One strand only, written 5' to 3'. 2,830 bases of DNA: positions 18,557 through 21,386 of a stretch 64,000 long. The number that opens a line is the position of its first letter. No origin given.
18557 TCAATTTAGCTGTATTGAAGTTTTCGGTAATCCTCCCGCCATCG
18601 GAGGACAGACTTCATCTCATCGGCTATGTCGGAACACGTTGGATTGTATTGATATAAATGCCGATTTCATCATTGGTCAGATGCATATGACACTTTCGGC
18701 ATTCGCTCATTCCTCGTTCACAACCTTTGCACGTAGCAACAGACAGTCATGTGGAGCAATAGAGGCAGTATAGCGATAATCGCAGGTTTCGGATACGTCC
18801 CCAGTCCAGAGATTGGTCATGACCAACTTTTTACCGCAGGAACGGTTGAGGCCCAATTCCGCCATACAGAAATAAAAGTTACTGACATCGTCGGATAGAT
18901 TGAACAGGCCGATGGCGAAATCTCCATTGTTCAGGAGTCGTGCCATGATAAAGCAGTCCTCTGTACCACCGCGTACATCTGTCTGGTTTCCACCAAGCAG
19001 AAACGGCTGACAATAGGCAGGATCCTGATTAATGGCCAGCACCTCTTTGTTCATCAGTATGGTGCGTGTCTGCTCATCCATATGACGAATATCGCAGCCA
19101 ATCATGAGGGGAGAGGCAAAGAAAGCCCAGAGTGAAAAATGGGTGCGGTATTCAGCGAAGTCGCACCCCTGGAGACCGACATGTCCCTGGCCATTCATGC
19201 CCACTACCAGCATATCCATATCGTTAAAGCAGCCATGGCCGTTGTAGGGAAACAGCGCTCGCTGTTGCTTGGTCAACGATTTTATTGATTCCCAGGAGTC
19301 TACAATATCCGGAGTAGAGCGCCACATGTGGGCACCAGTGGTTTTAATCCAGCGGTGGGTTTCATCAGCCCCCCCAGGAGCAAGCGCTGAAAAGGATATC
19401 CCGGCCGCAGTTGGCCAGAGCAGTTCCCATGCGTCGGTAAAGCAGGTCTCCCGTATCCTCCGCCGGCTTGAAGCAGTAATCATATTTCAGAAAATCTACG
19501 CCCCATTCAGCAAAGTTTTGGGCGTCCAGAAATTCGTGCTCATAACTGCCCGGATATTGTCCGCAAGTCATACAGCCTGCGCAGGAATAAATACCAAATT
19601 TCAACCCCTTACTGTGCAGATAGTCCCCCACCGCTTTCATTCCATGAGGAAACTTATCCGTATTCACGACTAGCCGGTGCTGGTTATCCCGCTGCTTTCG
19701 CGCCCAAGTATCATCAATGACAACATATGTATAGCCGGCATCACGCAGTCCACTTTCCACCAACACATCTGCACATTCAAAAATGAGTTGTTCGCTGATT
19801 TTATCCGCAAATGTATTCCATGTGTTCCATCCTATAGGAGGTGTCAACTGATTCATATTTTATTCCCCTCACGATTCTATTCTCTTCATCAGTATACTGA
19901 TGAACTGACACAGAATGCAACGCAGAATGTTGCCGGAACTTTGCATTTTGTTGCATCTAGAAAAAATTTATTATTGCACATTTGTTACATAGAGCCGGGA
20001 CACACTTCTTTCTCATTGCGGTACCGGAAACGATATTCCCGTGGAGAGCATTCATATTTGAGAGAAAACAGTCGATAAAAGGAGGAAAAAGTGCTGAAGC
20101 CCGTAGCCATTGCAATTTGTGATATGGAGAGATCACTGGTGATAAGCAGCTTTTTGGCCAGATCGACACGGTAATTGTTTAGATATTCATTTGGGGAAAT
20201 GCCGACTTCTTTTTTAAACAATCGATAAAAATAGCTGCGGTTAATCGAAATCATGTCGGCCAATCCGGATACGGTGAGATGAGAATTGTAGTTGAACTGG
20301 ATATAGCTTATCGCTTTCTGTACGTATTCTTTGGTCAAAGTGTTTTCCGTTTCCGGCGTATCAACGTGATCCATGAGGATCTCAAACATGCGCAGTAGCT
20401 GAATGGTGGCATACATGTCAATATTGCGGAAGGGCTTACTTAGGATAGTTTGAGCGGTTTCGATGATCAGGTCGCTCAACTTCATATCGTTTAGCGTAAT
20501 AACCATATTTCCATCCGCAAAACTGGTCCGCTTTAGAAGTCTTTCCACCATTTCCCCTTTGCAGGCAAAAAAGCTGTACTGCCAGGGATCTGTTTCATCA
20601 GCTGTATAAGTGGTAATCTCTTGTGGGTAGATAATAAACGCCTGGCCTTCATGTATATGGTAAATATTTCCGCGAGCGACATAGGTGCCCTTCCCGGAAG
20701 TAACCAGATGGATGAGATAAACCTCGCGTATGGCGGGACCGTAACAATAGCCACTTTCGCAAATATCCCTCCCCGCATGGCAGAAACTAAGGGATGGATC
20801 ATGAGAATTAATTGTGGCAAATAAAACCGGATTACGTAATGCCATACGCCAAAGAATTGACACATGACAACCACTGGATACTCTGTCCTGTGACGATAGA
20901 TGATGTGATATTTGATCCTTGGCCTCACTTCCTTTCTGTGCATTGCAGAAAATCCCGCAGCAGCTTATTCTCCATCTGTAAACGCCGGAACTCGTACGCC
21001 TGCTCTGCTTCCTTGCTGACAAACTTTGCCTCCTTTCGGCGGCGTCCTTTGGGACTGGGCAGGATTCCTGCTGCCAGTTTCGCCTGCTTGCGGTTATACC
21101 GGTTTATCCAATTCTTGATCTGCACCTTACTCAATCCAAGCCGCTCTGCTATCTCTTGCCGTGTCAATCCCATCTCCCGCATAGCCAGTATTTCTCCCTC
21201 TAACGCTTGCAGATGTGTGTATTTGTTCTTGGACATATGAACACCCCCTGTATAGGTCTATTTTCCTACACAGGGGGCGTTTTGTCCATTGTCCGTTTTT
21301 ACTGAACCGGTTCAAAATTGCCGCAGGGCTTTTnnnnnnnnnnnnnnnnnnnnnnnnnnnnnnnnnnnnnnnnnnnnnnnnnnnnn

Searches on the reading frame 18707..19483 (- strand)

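Call 68: search_protein_families(library=pfam, proteins=[window:18707-19483:-], max_evalue=0.001)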
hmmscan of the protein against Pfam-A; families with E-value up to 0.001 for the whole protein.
window:18707-19483:- (258 aa): 2 families
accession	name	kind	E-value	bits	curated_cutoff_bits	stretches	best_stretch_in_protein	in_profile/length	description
PF16499.11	Melibiase_2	-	4.1e-20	72.7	23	1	51-154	185-284/284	Alpha galactosidase A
PF17801.7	Melibiase_C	-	5e-10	39.8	22.9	1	179-251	6-70/71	Alpha galactosidase C-terminal beta sandwich domain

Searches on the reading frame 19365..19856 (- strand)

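Call 68: search_protein_families(library=pfam, proteins=[window:19365-19856:-], max_evalue=0.001)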
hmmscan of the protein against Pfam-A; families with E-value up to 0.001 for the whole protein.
window:19365-19856:- (163 aa): 2 families
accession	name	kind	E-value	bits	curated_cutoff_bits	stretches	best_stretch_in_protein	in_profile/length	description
PF16499.11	Melibiase_2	-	2.4e-47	162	23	1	5-161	1-166/284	Alpha galactosidase A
PF02065.24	Melibiase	-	7.6e-07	28.9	27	1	7-90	42-123/347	Melibiase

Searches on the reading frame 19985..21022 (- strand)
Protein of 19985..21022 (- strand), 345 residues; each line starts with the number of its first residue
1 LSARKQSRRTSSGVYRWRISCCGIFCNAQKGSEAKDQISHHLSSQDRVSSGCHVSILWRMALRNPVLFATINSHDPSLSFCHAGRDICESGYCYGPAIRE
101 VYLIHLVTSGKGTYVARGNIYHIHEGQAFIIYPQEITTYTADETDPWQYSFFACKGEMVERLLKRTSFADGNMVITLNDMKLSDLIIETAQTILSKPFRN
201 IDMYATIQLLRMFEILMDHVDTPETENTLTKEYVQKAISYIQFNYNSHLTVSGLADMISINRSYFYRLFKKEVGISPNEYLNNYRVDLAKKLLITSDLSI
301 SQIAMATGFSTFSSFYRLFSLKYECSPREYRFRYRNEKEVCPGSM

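Call 3: search_protein_families(library=pfam, proteins=[window:19985-21022:-], max_evalue=0.1)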
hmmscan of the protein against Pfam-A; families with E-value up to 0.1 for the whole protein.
window:19985-21022:- (345 aa): 3 families
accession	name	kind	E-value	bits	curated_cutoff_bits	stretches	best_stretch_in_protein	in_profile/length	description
PF12833.13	HTH_18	-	8.8e-24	84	33.6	1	254-331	1-78/80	Helix-turn-helix domain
PF00165.29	HTH_AraC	-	9.5e-17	61.1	26.6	2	244-282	4-42/42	Bacterial regulatory helix-turn-helix proteins, AraC family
PF02311.25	AraC_binding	-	2.1e-16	60.3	21.1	1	88-188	10-111/135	AraC-like ligand binding domain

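Call 4: search_protein_families(library=ncbifam, proteins=[window:19985-21022:-], max_evalue=0.1)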
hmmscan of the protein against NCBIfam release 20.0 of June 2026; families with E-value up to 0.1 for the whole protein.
window:19985-21022:- (345 aa): 32 families (the best 25 are shown)
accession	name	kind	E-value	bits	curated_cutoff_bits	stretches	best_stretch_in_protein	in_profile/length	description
NF047455.1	TF_Staph_AryK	equivalog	2.6e-25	88.8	850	1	101-339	22-264/759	transcriptional regulator AryK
NF047788.1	TransRegPocR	equivalog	7.5e-22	77.9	500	1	219-337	176-294/296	transcriptional regulator PocR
NF007860.0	PRK10572.1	equivalog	2.3e-20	72.6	208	1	102-337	50-288/292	arabinose operon transcriptional regulator AraC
NF007693.0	PRK10371.1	equivalog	1.2e-16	60.8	253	1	229-342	195-308/309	transcriptional regulator MelR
TIGR04094.1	adjacent_YSIRK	equivalog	9.3e-16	57.8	200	1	228-331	281-383/383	YSIRK-targeted surface antigen transcriptional regulator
NF010028.0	PRK13503.1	equivalog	1.2e-15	57.7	288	1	209-333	150-272/278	HTH-type transcriptional activator RhaS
NF006902.0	PRK09393.1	equivalog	1.8e-14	53.7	425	1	231-337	219-325/327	transcriptional regulator FtrA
NF049932.1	TranspRegBtr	equivalog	1.8e-12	46.6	900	1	213-335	145-267/531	bacillibactin transport transcriptional regulator Btr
NF040475.1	chlor_reg_RclR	equivalog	2.4e-12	46.8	400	1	205-335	150-280/284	reactive chlorine-specific transcriptional regulator RclR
NF033869.1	viru_reg_Rsp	equivalog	8.4e-12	44.3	400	1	217-335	134-250/701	AraC family transcriptional regulator Rsp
NF052371.1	TransRegGbdRPseu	equivalog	1.2e-10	41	480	1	233-335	226-328/365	choline metabolism transcriptional regulator GbdR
NF007243.0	PRK09685.1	equivalog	2.2e-10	40.4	199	1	223-334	189-302/303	transcriptional regulator FeaR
NF012144.2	ramA_TF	equivalog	8.6e-10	39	180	1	230-331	3-104/108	RamA family antibiotic efflux transcriptional regulator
NF041686.2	ant_diox_reg_AndR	equivalog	1.6e-09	37.8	350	1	208-328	193-315/321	anthranilate 1,2-dioxygenase regulatory protein AndR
TIGR02297.1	HpaA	equivalog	1.6e-09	37.5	274.65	1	233-332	187-286/287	4-hydroxyphenylacetate catabolism regulatory protein HpaA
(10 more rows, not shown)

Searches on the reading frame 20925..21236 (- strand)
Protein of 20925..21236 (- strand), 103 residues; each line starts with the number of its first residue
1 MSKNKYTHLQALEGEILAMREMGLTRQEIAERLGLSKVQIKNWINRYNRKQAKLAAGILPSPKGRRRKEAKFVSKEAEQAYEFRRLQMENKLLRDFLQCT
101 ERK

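Call 3: search_protein_families(library=pfam, proteins=[window:20925-21236:-], max_evalue=0.1)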
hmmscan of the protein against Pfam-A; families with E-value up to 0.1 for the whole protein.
window:20925-21236:- (103 aa): 24 families
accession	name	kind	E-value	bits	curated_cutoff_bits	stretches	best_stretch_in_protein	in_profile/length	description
PF13384.12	HTH_23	-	7.2e-08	32.5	24.6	1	17-50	12-44/50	Homeodomain-like domain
PF13551.12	HTH_29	-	1.8e-06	28.4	28.1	1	16-69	4-55/64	Winged helix-turn helix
PF13518.12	HTH_28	-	2.3e-05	24.8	25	1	18-65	8-51/52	Helix-turn-helix domain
PF01381.28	HTH_3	-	2.9e-05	24.4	23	1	19-48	5-34/55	Helix-turn-helix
PF08281.18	Sigma70_r4_2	-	3e-05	24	25.7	1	9-46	11-49/54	Sigma-70, region 4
PF06056.18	Terminase_5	-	0.00047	20.5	20.3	1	23-52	13-42/58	Putative ATPase subunit of terminase (gpP-like)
PF13542.12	HTH_Tnp_ISL3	-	0.00089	19.1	27.4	1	18-47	23-50/51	Helix-turn-helix domain of transposase family ISL3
PF00196.25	GerE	-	0.00093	19.2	23.5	1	13-50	7-44/57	Bacterial regulatory proteins, luxR family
PF00046.35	Homeodomain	-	0.0012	19.1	22.9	1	25-43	29-47/57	Homeodomain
PF01527.26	HTH_Tnp_1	-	0.0015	19.1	24.1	1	15-74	14-58/75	Transposase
PF22943.2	HTH_68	-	0.0019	18.2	27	1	15-37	9-31/45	Putative helix-turn-helix domain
PF04545.22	Sigma70_r4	-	0.0026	17.7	24.1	1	13-43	9-40/50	Sigma-70, region 4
PF12728.13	HTH_17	-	0.0033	18.1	27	1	24-46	2-24/51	Helix-turn-helix domain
PF12844.13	HTH_19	-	0.0035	17.7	30.2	1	21-45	10-34/64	Helix-turn-helix domain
PF08280.17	HTH_Mga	-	0.0053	17.2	23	1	21-46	19-42/59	M protein trans-acting positive regulator (MGA) HTH domain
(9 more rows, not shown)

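Call 4: search_protein_families(library=ncbifam, proteins=[window:20925-21236:-], max_evalue=0.1)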
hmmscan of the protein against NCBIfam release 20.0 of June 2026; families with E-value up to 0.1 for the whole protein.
window:20925-21236:- (103 aa): 21 families
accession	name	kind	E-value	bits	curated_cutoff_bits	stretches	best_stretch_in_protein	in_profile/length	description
NF033545.0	transpos_IS630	equivalog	1.9e-07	30.8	100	1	15-78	4-70/299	IS630 family transposase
NF033516.0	transpos_IS3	equivalog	3.7e-06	26.4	160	1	18-95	9-80/369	IS3 family transposase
TIGR02937.1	sigma70-ECF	superfamily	0.0007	19.3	42.9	1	9-49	118-159/165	sigma-70 family RNA polymerase sigma factor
NF033577.2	transpos_IS481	equivalog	0.0015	18.1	224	1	19-86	9-73/284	IS481 family transposase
NF052366.1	photon_PedR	equivalog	0.003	17.7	120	1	11-46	5-40/74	photosynthetic electron transport-dependent transcriptional regulator PedR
NF033546.1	transpos_IS21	equivalog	0.0047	16.5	160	1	18-93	3-75/294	IS21 family transposase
TIGR03020.2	EpsA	equivalog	0.0048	16.6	170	1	7-50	189-232/247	XrtB/PEP-CTERM-associated transcriptional regulator EpsA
TIGR03879.1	near_KaiC_dom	domain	0.0089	16.5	65.1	1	17-48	26-60/91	probable regulatory domain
NF003054.0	PRK03975.1-1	equivalog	0.011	15.6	239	1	13-41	41-69/171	putative transcriptional regulator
NF003057.0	PRK03975.1-5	subfamily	0.011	15.4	168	1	12-41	9-38/134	putative transcriptional regulator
NF003055.0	PRK03975.1-2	equivalog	0.015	15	122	1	12-46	13-46/140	putative transcriptional regulator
TIGR02959.1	SigZ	equivalog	0.021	14.6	168.65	1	16-47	108-140/170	RNA polymerase sigma factor SigZ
NF008853.0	PRK11891.1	equivalog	0.023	13.3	560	1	18-49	12-43/430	aspartate carbamoyltransferase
NF050017.1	TransRegFevR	equivalog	0.025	14.9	180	1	16-52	25-61/109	transcriptional regulator FevR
NF041265.1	NadS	equivalog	0.033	14.5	60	1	18-60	37-79/94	NadS family protein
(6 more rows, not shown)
